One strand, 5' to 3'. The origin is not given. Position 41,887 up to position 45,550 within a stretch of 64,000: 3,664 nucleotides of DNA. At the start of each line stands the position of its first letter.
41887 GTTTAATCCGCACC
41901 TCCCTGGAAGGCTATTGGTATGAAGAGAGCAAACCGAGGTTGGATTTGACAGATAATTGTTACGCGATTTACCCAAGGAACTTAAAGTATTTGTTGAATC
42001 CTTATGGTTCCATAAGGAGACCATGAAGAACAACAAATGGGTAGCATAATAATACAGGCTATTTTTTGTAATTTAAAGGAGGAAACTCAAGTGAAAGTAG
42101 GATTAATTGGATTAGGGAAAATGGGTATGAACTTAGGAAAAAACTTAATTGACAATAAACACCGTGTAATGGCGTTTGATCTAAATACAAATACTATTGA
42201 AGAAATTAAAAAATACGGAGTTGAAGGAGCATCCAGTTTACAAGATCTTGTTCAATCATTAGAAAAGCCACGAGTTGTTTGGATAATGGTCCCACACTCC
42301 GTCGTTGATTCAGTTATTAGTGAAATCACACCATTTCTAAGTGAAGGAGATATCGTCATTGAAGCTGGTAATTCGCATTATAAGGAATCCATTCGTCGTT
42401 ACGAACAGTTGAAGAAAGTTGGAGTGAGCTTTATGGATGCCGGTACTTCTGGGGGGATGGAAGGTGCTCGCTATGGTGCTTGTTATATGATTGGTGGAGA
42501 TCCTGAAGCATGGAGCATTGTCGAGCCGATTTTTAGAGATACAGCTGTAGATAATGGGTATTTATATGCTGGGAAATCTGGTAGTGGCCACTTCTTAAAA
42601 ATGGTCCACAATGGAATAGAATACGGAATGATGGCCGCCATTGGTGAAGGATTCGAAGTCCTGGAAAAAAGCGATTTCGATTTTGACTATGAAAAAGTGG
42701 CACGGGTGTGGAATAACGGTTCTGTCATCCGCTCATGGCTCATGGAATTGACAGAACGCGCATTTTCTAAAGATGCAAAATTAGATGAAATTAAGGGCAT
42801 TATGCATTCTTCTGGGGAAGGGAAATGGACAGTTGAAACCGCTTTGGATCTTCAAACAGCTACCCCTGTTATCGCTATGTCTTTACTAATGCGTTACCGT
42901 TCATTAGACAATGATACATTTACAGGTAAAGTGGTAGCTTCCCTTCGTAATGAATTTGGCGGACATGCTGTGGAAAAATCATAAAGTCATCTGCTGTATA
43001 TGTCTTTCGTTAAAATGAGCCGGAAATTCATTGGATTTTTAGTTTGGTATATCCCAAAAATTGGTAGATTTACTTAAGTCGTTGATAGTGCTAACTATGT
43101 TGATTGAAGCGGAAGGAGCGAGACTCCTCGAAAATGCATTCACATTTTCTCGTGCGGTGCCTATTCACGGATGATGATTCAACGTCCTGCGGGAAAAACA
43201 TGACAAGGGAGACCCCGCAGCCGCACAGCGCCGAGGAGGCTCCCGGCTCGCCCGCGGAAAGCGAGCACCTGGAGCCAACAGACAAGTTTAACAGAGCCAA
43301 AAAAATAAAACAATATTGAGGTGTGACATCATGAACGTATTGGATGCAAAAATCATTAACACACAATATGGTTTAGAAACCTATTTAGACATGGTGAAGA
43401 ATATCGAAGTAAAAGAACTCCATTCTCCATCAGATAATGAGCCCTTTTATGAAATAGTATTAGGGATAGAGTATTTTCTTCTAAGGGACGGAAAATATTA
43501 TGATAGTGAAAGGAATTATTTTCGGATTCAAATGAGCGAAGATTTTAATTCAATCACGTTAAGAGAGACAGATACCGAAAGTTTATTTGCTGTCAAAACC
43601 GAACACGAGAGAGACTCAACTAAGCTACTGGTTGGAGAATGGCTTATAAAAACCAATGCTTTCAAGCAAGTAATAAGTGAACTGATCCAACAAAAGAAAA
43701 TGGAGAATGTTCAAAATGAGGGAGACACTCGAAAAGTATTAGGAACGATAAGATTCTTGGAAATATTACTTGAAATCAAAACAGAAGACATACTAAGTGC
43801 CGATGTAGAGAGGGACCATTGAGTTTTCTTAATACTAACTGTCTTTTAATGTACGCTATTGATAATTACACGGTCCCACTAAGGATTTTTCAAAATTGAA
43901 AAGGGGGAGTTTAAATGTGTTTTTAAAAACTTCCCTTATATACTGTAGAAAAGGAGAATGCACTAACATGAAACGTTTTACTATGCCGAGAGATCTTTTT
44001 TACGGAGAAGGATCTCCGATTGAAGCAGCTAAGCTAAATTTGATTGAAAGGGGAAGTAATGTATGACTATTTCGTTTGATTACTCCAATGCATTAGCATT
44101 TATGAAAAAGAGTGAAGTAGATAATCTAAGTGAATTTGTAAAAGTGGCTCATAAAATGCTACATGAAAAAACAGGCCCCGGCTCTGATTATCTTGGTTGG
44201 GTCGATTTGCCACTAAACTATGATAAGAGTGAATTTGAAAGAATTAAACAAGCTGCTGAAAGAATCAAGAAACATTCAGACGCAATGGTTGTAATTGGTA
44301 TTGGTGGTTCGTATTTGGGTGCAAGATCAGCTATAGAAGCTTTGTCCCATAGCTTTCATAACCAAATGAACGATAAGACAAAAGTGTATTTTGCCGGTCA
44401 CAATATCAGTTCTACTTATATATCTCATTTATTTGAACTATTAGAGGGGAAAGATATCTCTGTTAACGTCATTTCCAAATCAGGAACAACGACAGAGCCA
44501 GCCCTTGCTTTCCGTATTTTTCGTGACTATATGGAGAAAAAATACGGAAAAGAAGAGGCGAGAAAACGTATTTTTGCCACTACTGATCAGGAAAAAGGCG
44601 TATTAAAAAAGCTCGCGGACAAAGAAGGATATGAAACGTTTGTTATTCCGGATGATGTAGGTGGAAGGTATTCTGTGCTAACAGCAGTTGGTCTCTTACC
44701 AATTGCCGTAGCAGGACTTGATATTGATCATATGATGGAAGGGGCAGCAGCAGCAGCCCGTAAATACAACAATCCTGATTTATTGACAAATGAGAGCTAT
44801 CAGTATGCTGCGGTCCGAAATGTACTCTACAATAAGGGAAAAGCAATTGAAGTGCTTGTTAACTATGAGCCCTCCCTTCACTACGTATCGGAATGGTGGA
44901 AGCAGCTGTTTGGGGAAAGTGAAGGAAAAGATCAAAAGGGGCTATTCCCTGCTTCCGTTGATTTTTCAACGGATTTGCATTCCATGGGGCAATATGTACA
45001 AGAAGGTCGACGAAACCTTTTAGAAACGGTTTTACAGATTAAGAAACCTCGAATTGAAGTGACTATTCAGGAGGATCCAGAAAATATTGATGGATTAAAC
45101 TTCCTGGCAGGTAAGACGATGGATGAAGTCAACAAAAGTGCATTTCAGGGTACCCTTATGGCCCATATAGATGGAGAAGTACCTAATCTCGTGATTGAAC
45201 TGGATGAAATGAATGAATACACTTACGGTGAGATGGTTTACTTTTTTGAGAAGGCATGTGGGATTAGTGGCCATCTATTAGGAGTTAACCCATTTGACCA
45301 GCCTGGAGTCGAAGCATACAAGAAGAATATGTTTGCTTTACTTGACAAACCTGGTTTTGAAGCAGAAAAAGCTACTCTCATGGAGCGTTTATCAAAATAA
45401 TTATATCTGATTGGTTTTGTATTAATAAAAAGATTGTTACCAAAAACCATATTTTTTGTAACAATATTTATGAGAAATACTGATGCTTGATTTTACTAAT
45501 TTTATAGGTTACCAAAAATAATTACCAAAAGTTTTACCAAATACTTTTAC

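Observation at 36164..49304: Tn3-family transposon whose cargo is a complete cyclic RuMP formaldehyde-oxidation pathway (hxlR-hxlAB, zwf, gnd-like, pgi)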

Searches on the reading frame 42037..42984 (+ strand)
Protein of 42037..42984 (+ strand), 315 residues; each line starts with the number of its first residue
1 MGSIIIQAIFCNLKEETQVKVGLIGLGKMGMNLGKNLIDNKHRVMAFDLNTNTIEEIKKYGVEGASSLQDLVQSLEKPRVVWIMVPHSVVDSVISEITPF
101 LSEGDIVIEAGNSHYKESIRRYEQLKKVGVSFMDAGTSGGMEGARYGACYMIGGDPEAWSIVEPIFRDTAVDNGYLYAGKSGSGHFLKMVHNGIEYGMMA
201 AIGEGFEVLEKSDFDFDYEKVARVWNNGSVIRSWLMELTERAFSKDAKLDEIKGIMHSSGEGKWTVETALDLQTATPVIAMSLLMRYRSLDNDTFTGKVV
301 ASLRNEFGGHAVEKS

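Call 7: search_protein_families(library=pfam, proteins=[window:42037-42984:+])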
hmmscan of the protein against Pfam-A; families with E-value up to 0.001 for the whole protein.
window:42037-42984:+ (315 aa): 7 families
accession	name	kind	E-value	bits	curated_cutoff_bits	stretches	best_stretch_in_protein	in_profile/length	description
PF03446.21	NAD_binding_2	-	6e-41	140.6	21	1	20-170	1-153/161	NAD binding domain of 6-phosphogluconate dehydrogenase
PF00393.24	6PGD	-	2.2e-23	83.5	27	1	184-293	1-117/290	6-phosphogluconate dehydrogenase, C-terminal domain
PF03807.23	F420_oxidored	-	4e-08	34.2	21.6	1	20-112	1-93/94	NADP oxidoreductase coenzyme F420-dependent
PF01210.29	NAD_Gly3P_dh_N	-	3.5e-06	27.5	23.1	1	20-110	1-102/158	NAD-dependent glycerol-3-phosphate dehydrogenase N-terminus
PF01408.29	GFO_IDH_MocA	-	0.00025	22.2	24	1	19-88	1-73/120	Oxidoreductase family, NAD-binding Rossmann fold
PF07991.19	KARI_N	-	0.00025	21.1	20.6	1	19-110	5-94/165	Acetohydroxy acid isomeroreductase, NADPH-binding domain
PF14833.11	NAD_binding_11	-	0.00091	19.9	30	0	182-238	1-55/122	NAD-binding of NADP-dependent 3-hydroxyisobutyrate dehydrogenase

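Call 8: search_protein_families(library=ncbifam, proteins=[window:42037-42984:+])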
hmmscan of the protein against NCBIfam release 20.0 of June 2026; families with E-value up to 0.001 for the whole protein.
window:42037-42984:+ (315 aa): 20 families
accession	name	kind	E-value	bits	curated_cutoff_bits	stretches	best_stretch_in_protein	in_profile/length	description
TIGR00872.1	gnd_rel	equivalog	7e-144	478.5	297.2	1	20-314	2-297/299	phosphogluconate dehydrogenase (NAD(+)-dependent, decarboxylating)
NF007161.0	PRK09599.1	subfamily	1.1e-128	428.7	271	1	20-314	2-300/302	NADP-dependent phosphogluconate dehydrogenase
NF006765.0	PRK09287.1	equivalog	3.7e-69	233.8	413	1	18-291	3-293/476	NADP-dependent phosphogluconate dehydrogenase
TIGR00873.1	gnd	equivalog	7.6e-66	222.8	426.7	1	21-289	2-286/467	decarboxylating NADP(+)-dependent phosphogluconate dehydrogenase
TIGR01692.1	HIBADH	equivalog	2e-24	86.4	291.6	1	24-227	2-203/288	3-hydroxyisobutyrate dehydrogenase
NF008592.0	PRK11559.1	equivalog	5.2e-22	78.5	397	1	19-250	3-236/296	2-hydroxy-3-oxopropionate reductase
TIGR01505.1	tartro_sem_red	equivalog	2.2e-19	69.8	340.75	1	20-226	1-205/291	2-hydroxy-3-oxopropionate reductase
NF043037.1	ThreonDh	equivalog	5e-18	65.5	350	1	18-236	2-218/297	L-threonate dehydrogenase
NF012005.0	PRK15461.1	equivalog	3.1e-13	49.6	348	1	20-217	3-200/298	sulfolactaldehyde 3-reductase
NF011633.0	PRK15059.1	equivalog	5.4e-11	42.2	451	1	19-194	1-175/292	2-hydroxy-3-oxopropionate reductase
NF006409.0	PRK08655.1-3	equivalog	5.2e-09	36.1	310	1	24-109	7-89/290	prephenate dehydrogenase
NF011381.1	PRK14806.1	equivalog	1.1e-06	27.2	902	1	20-113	5-99/733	bifunctional prephenate dehydrogenase/3-phosphoshikimate 1-carboxyvinyltransferase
NF005650.0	PRK07417.1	equivalog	3.9e-06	26.3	290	1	19-113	2-94/281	prephenate/arogenate dehydrogenase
NF006307.0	PRK08507.1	equivalog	5.6e-06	25.7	295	1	20-114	2-94/275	prephenate dehydrogenase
NF000941.0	PRK00094.1-3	equivalog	4e-05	23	423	1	20-121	3-115/336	NAD(P)H-dependent glycerol-3-phosphate dehydrogenase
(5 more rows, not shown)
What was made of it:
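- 42091..42984 (+): gnd, short-form (297 aa) decarboxylating 6-phosphogluconate dehydrogenase, NAD+-type family. TIGR00872, 478 bits against a cut-off of 297 (call 8).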

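Call 62: search_solved_structures(query=window:42091-42981:+, show_alignments=0, max_evalue=1e-20)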
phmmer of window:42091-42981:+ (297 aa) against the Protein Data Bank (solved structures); distinct sequences matched with E-value up to 1e-20: 22.
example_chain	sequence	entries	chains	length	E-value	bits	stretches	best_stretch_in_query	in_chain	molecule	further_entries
4e21_A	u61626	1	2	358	2e-76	260.2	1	1-153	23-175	6-phosphogluconate dehydrogenase (Decarboxylating)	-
8ihe_A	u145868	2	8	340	3e-71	243.3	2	1-196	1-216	Probable 6-phosphogluconate dehydrogenase,decarboxylating Gnd2 | 6-phosphogluconate dehydrogenase, NAD(+)-dependent, decarboxylating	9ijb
6vpb_A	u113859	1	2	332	9.4e-70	238.3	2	150-296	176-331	6-phosphogluconate dehydrogenase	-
10gw_A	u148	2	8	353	8.2e-66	225.4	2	149-295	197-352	6-phosphogluconate dehydrogenase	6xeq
2iyo_A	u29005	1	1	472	7.5e-56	192.7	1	3-291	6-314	6-PHOSPHOGLUCONATE DEHYDROGENASE, DECARBOXYLATING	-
2iyp_A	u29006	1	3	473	7.6e-56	192.7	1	3-291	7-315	6-PHOSPHOGLUCONATE DEHYDROGENASE, DECARBOXYLATING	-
2iz0_A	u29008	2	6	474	7.6e-56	192.7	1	3-291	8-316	6-PHOSPHOGLUCONATE DEHYDROGENASE, DECARBOXYLATING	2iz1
2p4q_A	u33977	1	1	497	2.5e-55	191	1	3-271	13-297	6-phosphogluconate dehydrogenase, decarboxylating 1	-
2w8z_A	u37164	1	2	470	2.7e-52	181.1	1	2-276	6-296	6-PHOSPHOGLUCONATE DEHYDROGENASE, DECARBOXYLATING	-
2w90_A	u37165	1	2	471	2.7e-52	181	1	2-276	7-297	6-PHOSPHOGLUCONATE DEHYDROGENASE, DECARBOXYLATING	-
8i4n_A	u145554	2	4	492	1.8e-49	171.8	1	2-268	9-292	6-phosphogluconate dehydrogenase, decarboxylating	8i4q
4gwg_A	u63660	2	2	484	4.6e-49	170.4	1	3-269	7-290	6-phosphogluconate dehydrogenase, decarboxylating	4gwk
5uq9_A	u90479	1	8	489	4.8e-49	170.4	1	3-269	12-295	6-phosphogluconate dehydrogenase, decarboxylating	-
2jkv_A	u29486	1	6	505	5.5e-49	170.2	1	3-269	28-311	6-PHOSPHOGLUCONATE DEHYDROGENASE, DECARBOXYLATING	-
2zyg_A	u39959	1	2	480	6.4e-49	170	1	2-275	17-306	6-phosphogluconate dehydrogenase, decarboxylating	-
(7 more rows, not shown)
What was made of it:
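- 42091..42984 (+): It matches solved short-form 6PGDHs 4E21 and 8IHE (call 62).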

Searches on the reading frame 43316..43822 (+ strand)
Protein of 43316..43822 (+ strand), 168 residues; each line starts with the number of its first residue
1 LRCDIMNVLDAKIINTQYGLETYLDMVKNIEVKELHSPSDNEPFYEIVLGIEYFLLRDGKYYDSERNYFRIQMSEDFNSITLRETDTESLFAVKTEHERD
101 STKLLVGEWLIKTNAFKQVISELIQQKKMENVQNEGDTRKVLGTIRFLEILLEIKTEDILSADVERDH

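Call 7: search_protein_families(library=pfam, proteins=[window:43316-43822:+])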
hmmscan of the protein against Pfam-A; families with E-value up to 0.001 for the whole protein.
window:43316-43822:+ (168 aa): 0 families

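Call 8: search_protein_families(library=ncbifam, proteins=[window:43316-43822:+])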
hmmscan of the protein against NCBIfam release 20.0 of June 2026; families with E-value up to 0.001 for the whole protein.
window:43316-43822:+ (168 aa): 0 families
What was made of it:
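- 43331..43822 (+): 163-aa conserved protein of unknown function. No match in Pfam or NCBIfam (calls 7, 8).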

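Call 45: search_dna_similar(query=window:43331-43819:+, collection=plasmids, mode=protein, max_rows=40, rows=spread)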
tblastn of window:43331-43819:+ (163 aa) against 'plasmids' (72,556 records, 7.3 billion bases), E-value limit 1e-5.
Records with a match: 13; places in all: 14; records where one place covers at least 80% of the query: 13.
Best place of each record, by identity: >=99% 4; 95-99% 1; 60-80% 5; <60% 3.
By first word of the organism name: Priestia 6; Peribacillus 4; Paenibacillus 2; Bacillus 1.
By predicted mobility (MOB-suite, as given by PLSDB): non-mobilizable 8; mobilizable 5.
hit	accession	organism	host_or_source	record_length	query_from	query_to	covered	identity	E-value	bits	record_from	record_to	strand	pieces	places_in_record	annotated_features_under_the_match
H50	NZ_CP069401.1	Priestia megaterium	Homo sapiens,Pure culture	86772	1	163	100%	100.0%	4e-103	330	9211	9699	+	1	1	hypothetical protein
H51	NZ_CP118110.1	Paenibacillus urinalis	Homo sapiens,blood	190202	1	163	100%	100.0%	4e-103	330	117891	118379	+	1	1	hypothetical protein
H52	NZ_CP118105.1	Paenibacillus urinalis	Homo sapiens,blood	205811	1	163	100%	100.0%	4e-103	330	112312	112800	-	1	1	hypothetical protein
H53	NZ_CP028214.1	Bacillus subtilis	cell culture,kimchi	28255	1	163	100%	99.4%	2e-102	328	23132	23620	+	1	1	hypothetical protein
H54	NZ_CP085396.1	Peribacillus frigoritolerans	single cell,soil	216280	1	163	100%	95.7%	8e-99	318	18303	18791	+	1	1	hypothetical protein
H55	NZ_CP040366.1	Priestia flexa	ocean sediment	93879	1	163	100%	79.3%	2e-82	271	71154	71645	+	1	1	hypothetical protein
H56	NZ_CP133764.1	Peribacillus sp. R9-11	sediment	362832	1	160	98%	70.0%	1e-68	231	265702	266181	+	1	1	hypothetical protein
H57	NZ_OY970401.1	Peribacillus frigoritolerans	-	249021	1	160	98%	69.4%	5e-68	229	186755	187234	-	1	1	hypothetical protein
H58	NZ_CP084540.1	Peribacillus frigoritolerans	snow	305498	1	160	98%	69.4%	5e-68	229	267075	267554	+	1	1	hypothetical protein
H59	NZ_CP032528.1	Priestia megaterium NCT-2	-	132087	1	162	99%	67.9%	1e-67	229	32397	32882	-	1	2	hypothetical protein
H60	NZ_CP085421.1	Priestia megaterium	single cell,soil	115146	1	161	99%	54.0%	6e-52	184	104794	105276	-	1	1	hypothetical protein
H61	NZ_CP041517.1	Priestia aryabhattai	cell culture,soil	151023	1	161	99%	54.0%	6e-52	184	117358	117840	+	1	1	hypothetical protein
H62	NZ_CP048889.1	Priestia megaterium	culture,agricultural soil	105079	1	161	99%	53.4%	1e-50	180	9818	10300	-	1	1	hypothetical protein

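Call 64: find_homologous_proteins(query=window:43331-43819:+, max_evalue=0.001)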
Query window:43331-43819:+ (163 aa): 51 proteins with E <= 0.001 among 76 candidates.
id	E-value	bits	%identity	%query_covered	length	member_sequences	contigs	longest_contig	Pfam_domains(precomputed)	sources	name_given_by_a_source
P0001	1.6e-98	345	99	100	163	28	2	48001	-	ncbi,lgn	-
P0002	4.7e-84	298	85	100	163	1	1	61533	-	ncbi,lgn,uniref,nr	ncbi:hypothetical protein [Peribacillus glennii]|uniref:Uncharacterized protein n=1 Tax=Peribacillus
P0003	2.6e-79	283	79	100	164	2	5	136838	-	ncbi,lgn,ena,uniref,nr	ncbi:hypothetical protein NKR17_20835 [Priestia flexa]|uniref:Uncharacterized protein n=1 Tax=Priest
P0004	1.4e-70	254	74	100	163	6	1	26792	-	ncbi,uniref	ncbi:hypothetical protein ACQKJG_28595 [Priestia megaterium]|uniref:hypothetical protein n=1 Tax=Pri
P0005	3.4e-70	253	75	99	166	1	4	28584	-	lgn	-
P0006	4.0e-70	253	75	100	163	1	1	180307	-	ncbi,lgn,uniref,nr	ncbi:hypothetical protein [Bacillus sp. CECT 9360]|uniref:hypothetical protein n=1 Tax=Bacillus sp. 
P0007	2.7e-69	250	73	99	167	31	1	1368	-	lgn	-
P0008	3.5e-69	250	73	99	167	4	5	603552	-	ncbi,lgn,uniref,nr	ncbi:hypothetical protein M4D55_09730 [Metabacillus idriensis]|uniref:Uncharacterized protein n=1 Ta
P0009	1.1e-68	248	73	99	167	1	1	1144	-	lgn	-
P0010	3.7e-68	246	73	99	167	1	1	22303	-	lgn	-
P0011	1.2e-67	245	73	99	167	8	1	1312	-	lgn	-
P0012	3.4e-66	240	70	99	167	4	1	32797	-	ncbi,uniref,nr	ncbi:hypothetical protein CVD28_13295 [Bacillus sp. M6-12]|uniref:hypothetical protein n=1 Tax=Bacil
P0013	8.3e-66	239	70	99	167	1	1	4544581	-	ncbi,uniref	ncbi:hypothetical protein ABN702_06140 [Bacillus haimaensis]|uniref:hypothetical protein n=1 Tax=Bac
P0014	2.0e-65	237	70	98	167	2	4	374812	-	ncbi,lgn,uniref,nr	ncbi:hypothetical protein JFV29_11375 [Peribacillus sp. TH16]|uniref:hypothetical protein n=1 Tax=un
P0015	2.3e-65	237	70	99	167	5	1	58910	-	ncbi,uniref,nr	ncbi:hypothetical protein [Peribacillus deserti]|uniref:Uncharacterized protein n=1 Tax=Peribacillus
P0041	2.3e-46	176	55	99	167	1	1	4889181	-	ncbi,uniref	ncbi:hypothetical protein OH784_04040 [Ectobacillus funiculus]|uniref:hypothetical protein n=1 Tax=E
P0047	4.6e-41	158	50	98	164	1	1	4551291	-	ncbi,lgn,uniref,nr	ncbi:hypothetical protein [Bacillus sinesaloumensis]|uniref:hypothetical protein n=1 Tax=Litchfieldi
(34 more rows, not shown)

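Call 66: find_encoding_contigs(protein=P0041, flank=8000, max_places=2)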
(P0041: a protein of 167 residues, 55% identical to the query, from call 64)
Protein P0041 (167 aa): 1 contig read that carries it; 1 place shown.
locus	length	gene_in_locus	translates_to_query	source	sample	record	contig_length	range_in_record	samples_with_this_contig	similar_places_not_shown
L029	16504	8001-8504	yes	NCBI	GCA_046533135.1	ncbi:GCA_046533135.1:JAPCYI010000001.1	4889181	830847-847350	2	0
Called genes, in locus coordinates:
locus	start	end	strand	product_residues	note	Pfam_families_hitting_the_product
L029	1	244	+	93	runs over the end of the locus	PF02302:PTS_IIB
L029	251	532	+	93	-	PF02302:PTS_IIB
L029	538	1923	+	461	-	PF03611:EIIC-GAT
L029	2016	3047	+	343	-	PF08240:ADH_N, PF16912:Glu_dehyd_C, PF00107:ADH_zinc_N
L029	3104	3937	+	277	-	PF01116:F_bP_aldolase, PF00977:His_biosynth (faint)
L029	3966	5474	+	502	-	PF00370:FGGY_N, PF02782:FGGY_C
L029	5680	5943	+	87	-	PF00381:PTS-HPr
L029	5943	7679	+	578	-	PF05524:PEP-utilisers_N, PF00391:PEP-utilizers, PF02896:PEP-utilizers_C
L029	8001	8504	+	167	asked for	-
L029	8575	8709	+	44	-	-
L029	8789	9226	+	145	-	PF02502:LacAB_rpiB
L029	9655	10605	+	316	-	PF00532:Peripla_BP_1 (weak), PF13407:Peripla_BP_4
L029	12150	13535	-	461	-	PF03611:EIIC-GAT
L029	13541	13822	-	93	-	PF02302:PTS_IIB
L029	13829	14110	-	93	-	PF02302:PTS_IIB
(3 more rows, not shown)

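Call 67: find_encoding_contigs(protein=P0047, flank=8000, max_places=2)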
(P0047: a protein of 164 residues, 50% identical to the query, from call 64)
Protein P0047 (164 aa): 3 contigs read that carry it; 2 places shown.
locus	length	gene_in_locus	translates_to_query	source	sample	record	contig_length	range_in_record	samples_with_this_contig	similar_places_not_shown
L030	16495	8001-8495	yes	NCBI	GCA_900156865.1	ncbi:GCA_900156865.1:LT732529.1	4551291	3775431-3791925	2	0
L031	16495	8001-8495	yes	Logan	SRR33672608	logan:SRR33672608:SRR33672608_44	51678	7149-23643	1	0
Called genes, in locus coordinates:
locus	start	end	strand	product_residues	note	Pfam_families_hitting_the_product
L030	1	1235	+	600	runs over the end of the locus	PF13230:GATase_4 (faint), PF13522:GATase_6, PF13537:GATase_7, PF01380:SIS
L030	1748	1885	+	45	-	PF28094:BA3454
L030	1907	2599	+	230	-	PF00455:DeoRC (faint), PF06026:Rib_5-P_isom_A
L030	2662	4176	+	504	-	PF00479:G6PD_N, PF02781:G6PD_C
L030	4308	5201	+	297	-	PF01210:NAD_Gly3P_dh_N (weak), PF03446:NAD_binding_2, PF03807:F420_oxidored, PF00393:6PGD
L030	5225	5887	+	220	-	PF00923:TAL_FSA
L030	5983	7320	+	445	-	PF00342:PGI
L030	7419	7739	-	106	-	PF01638:HxlR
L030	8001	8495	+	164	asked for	-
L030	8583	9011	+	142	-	PF13601:HTH_34 (faint), PF22381:Staph_reg_Sar_Rot, PF12802:MarR_2, PF01047:MarR, PF13463:HTH_27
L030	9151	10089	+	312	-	PF00903:Glyoxalase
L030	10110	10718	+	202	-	PF01613:Flavin_Reduct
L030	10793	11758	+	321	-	PF00903:Glyoxalase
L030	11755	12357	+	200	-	PF02230:Abhydrolase_2, PF20434:BD-FAE (faint), PF01738:DLH, PF12146:Hydrolase_4 (faint), PF00326:Peptidase_S9 (faint)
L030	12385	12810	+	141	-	PF07681:DoxX, PF04173:DoxD (weak)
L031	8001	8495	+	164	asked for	-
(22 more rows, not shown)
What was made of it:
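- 43331..43822 (+): A 48%-identical homologue sits next to rpiA-zwf-gnd-tal-pgi and hxlR in a 4.55-Mb chromosome (call 67).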

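Call 72: predict_structure(alignment_id=A2)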
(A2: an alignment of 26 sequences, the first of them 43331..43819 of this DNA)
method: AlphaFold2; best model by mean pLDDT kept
length: 163 residues; sequences in the alignment: 26
mean_pLDDT: 93.3   pTM: 0.87
mean pLDDT of the five models: 93.3, 93.0, 91.9, 90.9, 90.8
residues with pLDDT >= 90: 141; 70-90: 18; 50-70: 3; < 50: 1
segments of 3 or more residues with pLDDT < 50: none
pLDDT, mean of each block of 10 residues (from residue 1): 80 94 97 94 97 85 97 95 91 94 97 98 94 94 98 96 72
secondary structure, 60 per line:
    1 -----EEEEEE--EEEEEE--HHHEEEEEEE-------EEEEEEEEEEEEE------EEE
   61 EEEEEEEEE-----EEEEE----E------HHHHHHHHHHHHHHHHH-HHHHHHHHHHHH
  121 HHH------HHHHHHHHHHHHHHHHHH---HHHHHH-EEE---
elements in order: E6-11 E14-19 E25-31 E39-51 E58-69 E75-79 H91-107 H109-123 H130-147 H151-156 E158-160

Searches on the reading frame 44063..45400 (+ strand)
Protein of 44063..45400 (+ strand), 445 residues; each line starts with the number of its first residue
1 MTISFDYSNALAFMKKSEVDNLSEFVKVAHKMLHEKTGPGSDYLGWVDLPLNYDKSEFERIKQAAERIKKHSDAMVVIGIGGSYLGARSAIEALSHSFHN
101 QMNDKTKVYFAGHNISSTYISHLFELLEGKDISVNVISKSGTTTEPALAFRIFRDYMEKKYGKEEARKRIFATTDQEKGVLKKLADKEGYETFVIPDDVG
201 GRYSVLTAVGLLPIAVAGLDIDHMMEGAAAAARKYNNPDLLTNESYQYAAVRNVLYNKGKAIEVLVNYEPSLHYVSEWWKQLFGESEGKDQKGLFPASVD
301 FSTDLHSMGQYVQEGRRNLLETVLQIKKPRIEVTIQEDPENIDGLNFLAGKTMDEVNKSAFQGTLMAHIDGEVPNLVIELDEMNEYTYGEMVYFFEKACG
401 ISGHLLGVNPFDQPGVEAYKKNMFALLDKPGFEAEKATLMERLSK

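Call 7: search_protein_families(library=pfam, proteins=[window:44063-45400:+])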
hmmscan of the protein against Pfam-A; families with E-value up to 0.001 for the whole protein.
window:44063-45400:+ (445 aa): 1 family
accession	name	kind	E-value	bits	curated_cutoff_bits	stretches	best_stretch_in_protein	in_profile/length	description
PF00342.24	PGI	-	6.8e-27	94.7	22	2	71-291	95-310/486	Phosphoglucose isomerase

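Call 8: search_protein_families(library=ncbifam, proteins=[window:44063-45400:+])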
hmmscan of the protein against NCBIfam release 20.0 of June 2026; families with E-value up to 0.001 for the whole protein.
window:44063-45400:+ (445 aa): 7 families
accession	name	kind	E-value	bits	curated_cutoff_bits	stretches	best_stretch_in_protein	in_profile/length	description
NF010697.0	PRK14097.1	equivalog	5.1e-221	734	443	1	2-443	3-448/448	glucose-6-phosphate isomerase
NF003016.0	PRK03868.1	equivalog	1.2e-62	212.1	487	1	24-427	15-407/410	glucose-6-phosphate isomerase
NF040629.1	PGI_Meth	equivalog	1.3e-53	182.6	350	1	3-421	2-393/396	glucose-6-phosphate isomerase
NF010696.0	PRK14096.1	equivalog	9.9e-43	146.4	671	1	67-427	110-462/528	glucose-6-phosphate isomerase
NF007080.0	PRK09533.1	equivalog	2.8e-39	134.7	712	2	41-298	425-675/949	bifunctional transaldolase/phosoglucose isomerase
NF001211.0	PRK00179.1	equivalog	8.8e-33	113.5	492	2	60-291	132-361/544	glucose-6-phosphate isomerase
NF010695.0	PRK14095.1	equivalog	1.8e-28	99.5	703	2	55-292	125-364/536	glucose-6-phosphate isomerase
